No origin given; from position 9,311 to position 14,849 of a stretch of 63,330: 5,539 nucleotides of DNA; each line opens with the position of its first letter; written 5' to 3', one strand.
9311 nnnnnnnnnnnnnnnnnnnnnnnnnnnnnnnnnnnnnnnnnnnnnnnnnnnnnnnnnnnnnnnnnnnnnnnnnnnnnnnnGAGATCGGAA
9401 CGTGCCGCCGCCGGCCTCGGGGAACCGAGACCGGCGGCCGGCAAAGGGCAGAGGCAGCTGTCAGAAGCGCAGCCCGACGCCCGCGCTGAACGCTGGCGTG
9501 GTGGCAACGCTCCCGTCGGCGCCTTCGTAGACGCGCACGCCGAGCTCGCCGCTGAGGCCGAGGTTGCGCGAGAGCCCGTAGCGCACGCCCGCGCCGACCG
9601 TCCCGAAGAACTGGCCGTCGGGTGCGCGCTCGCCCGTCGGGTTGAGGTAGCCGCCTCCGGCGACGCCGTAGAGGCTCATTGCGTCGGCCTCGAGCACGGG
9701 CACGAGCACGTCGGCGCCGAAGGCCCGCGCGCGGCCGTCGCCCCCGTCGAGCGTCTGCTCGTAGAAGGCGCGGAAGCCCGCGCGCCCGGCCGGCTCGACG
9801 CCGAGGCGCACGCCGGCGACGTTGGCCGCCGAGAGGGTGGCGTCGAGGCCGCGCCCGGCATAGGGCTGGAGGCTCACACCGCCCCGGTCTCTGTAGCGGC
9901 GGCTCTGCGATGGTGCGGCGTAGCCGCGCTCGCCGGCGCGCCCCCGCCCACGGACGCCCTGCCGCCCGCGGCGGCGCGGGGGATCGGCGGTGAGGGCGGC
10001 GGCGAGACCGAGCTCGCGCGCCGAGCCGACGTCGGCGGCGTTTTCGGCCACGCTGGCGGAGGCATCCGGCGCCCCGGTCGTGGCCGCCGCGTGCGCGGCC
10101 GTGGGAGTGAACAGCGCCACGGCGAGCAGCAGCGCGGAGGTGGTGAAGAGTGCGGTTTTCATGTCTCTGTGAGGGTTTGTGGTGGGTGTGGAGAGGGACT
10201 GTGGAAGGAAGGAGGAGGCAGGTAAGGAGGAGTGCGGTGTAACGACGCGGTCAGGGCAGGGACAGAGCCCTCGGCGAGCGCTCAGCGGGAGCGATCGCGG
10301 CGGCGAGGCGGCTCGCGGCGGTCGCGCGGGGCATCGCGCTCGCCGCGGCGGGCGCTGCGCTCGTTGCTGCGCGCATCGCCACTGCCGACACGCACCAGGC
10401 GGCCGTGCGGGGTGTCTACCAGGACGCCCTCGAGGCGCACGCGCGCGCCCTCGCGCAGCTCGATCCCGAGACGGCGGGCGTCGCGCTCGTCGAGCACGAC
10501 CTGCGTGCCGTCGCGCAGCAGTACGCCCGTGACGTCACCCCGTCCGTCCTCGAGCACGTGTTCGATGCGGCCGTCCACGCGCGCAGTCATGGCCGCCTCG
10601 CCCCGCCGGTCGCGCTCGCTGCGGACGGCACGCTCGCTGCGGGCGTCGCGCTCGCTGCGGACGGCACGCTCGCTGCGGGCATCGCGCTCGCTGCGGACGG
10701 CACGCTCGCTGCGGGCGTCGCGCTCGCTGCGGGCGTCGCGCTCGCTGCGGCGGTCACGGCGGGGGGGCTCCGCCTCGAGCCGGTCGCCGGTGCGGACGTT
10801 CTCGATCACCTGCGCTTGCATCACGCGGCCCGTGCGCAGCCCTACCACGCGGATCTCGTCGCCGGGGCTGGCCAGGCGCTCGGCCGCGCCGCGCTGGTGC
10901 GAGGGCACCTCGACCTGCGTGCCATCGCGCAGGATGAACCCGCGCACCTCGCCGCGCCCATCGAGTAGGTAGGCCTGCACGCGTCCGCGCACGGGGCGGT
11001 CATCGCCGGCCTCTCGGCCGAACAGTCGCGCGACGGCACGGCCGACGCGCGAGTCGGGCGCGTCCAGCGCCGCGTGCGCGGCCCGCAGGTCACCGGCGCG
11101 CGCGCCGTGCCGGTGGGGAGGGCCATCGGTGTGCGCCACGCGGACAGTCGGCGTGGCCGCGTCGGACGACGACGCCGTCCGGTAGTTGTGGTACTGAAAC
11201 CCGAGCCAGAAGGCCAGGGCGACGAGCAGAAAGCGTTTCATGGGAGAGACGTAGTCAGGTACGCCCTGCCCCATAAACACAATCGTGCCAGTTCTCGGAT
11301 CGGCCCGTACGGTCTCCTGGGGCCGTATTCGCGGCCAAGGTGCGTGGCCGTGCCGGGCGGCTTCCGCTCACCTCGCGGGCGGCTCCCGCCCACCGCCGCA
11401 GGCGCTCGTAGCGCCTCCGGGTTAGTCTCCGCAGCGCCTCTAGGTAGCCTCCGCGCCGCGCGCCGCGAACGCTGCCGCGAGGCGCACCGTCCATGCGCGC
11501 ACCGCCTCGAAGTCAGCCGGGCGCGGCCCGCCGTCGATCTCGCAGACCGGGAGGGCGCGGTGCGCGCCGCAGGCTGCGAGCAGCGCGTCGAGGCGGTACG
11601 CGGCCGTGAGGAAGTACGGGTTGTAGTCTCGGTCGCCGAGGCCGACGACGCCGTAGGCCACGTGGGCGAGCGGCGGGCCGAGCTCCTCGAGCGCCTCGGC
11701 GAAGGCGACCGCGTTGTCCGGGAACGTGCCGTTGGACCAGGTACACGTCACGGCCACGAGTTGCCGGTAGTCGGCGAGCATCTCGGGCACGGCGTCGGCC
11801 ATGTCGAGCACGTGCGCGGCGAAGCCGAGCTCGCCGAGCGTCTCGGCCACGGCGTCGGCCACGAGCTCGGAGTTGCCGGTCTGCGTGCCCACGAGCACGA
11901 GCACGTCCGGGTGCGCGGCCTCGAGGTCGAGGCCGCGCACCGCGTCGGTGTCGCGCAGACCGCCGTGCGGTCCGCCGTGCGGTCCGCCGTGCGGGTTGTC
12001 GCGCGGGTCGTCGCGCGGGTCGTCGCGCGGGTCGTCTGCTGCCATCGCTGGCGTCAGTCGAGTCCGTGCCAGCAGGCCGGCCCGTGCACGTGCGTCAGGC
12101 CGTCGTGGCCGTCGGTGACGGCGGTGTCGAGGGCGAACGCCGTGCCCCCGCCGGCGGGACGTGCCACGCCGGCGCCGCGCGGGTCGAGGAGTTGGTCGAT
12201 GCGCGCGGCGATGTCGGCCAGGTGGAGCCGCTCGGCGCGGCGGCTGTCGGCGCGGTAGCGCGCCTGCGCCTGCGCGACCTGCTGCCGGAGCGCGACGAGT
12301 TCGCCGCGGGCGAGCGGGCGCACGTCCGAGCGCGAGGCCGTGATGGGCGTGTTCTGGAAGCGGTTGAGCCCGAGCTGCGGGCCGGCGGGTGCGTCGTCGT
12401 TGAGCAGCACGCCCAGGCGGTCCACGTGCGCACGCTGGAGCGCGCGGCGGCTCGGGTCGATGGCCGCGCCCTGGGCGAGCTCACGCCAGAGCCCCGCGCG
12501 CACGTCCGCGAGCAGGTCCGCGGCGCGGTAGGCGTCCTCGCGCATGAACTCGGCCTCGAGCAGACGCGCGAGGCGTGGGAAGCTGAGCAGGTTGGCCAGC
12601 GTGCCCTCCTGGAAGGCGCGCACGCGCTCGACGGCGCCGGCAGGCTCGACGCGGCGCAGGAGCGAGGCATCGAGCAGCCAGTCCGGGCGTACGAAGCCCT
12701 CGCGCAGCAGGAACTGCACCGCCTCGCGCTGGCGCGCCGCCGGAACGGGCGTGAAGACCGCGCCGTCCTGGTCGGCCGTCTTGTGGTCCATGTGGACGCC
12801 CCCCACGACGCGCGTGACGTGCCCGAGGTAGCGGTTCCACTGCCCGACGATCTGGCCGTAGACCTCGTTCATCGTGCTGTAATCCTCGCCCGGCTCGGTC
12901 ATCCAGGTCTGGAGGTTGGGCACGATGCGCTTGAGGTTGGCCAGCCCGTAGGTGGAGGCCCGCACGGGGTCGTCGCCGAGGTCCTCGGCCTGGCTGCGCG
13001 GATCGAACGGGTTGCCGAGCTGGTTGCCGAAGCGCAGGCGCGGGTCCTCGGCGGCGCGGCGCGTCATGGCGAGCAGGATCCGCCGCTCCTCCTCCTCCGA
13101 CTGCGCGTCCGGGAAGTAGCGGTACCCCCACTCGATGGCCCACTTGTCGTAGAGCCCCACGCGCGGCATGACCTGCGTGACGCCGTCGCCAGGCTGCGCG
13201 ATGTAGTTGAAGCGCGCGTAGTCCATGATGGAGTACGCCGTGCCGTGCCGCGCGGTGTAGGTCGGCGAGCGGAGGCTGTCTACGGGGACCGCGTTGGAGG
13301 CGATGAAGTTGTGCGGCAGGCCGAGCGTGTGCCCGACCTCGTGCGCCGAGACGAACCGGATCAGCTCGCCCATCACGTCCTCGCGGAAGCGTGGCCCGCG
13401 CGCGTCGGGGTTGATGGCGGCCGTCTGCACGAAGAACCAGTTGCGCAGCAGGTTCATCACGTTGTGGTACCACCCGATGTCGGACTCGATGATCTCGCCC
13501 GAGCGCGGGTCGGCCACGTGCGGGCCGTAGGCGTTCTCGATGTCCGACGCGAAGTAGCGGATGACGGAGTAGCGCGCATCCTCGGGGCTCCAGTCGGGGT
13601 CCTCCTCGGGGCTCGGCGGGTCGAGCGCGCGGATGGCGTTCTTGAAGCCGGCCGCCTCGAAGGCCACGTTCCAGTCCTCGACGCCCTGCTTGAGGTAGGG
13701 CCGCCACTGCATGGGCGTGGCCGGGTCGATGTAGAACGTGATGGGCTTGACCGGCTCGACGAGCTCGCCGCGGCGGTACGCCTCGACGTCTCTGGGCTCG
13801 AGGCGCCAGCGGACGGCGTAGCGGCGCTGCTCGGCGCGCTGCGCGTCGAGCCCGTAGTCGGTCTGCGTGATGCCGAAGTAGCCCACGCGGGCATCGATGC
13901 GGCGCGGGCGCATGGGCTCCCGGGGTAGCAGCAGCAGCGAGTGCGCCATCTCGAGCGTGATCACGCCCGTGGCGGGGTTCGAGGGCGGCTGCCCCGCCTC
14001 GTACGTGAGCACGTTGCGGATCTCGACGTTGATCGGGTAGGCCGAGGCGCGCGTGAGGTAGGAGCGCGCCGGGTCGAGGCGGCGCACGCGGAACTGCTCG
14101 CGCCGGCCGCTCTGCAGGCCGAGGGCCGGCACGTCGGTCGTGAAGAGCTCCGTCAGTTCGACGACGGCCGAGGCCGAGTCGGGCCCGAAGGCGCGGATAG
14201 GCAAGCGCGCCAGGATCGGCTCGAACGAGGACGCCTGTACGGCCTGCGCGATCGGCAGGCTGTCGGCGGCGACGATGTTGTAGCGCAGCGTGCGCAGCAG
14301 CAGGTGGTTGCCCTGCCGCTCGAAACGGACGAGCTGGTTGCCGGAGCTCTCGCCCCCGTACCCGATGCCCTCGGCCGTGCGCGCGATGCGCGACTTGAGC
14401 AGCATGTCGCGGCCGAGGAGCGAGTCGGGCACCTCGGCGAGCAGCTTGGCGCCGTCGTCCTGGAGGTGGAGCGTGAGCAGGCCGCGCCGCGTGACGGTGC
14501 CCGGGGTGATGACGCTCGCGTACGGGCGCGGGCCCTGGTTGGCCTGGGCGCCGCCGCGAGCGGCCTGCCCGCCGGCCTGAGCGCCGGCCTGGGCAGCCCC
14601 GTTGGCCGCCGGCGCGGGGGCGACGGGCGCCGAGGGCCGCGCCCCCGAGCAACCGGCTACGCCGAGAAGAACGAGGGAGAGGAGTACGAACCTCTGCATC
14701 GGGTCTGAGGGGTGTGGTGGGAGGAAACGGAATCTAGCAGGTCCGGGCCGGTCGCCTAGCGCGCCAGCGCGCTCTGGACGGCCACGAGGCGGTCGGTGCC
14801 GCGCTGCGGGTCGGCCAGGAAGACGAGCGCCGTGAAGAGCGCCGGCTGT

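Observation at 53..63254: A different short tandem repeat at almost every gene boundary (23 arrays in 63 kb)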

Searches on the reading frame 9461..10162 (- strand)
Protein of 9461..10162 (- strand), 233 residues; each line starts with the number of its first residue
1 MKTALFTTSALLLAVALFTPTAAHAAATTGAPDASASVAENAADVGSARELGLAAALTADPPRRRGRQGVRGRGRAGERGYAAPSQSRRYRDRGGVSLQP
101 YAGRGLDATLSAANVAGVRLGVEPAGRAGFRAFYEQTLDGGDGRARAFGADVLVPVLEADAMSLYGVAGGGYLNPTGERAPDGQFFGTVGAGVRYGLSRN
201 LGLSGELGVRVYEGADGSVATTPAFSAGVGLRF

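Call 40: search_protein_families(library=pfam, proteins=[window:9461-10162:-])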
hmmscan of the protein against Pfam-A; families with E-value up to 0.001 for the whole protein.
window:9461-10162:- (233 aa): 1 family
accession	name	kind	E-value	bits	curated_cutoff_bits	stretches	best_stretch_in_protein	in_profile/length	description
PF13505.12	OMP_b-brl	-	0.00044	20.9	28.7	0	21-233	11-175/175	Outer membrane protein beta-barrel domain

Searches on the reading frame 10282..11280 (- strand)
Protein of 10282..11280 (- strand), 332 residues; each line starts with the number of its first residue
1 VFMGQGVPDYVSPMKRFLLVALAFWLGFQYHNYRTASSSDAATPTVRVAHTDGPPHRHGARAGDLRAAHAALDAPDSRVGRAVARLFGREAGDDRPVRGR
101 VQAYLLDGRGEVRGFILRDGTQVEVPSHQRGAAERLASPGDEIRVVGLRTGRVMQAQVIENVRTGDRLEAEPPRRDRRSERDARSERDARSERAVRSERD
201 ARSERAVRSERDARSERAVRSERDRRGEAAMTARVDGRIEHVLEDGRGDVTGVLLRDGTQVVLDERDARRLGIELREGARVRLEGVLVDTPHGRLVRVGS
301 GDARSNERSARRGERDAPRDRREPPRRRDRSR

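Call 28: search_protein_families(library=pfam, proteins=[window:10282-11280:-], max_evalue=0.01)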
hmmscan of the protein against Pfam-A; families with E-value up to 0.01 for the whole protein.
window:10282-11280:- (332 aa): 0 families

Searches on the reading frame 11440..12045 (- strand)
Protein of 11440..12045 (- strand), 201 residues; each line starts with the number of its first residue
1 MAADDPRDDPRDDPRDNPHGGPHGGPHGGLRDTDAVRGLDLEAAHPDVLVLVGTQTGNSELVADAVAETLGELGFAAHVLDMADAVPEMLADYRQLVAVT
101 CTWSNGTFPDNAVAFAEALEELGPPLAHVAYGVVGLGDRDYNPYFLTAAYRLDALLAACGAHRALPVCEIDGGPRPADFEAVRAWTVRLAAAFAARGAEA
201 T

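Call 28: search_protein_families(library=pfam, proteins=[window:11440-12045:-], max_evalue=0.01)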
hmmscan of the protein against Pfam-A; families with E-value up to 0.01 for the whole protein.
window:11440-12045:- (201 aa): 2 families
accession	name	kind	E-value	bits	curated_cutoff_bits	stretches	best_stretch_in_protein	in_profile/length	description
PF00258.30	Flavodoxin_1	-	1.2e-25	90.8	25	1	50-185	1-143/143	Flavodoxin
PF03358.20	FMN_red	-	0.0051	16.8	24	1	47-120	2-69/152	NADPH-dependent FMN reductase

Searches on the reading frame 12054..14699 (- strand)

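Call 39: search_protein_families(library=pfam, proteins=[window:12054-14699:-])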
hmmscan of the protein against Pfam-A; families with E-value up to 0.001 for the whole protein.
window:12054-14699:- (881 aa): 3 families
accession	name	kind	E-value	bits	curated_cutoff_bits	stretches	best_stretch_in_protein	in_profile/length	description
PF16313.11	DUF4953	-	1.2e-118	396.4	24.2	1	437-743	3-315/316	Met-zincin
PF17148.9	DUF5117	-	6.4e-57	192.9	27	1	116-303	1-189/189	Domain of unknown function (DUF5117)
PF17162.9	DUF5118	-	2.3e-12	46.9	27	1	57-108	1-50/50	Domain of unknown function (DUF5118)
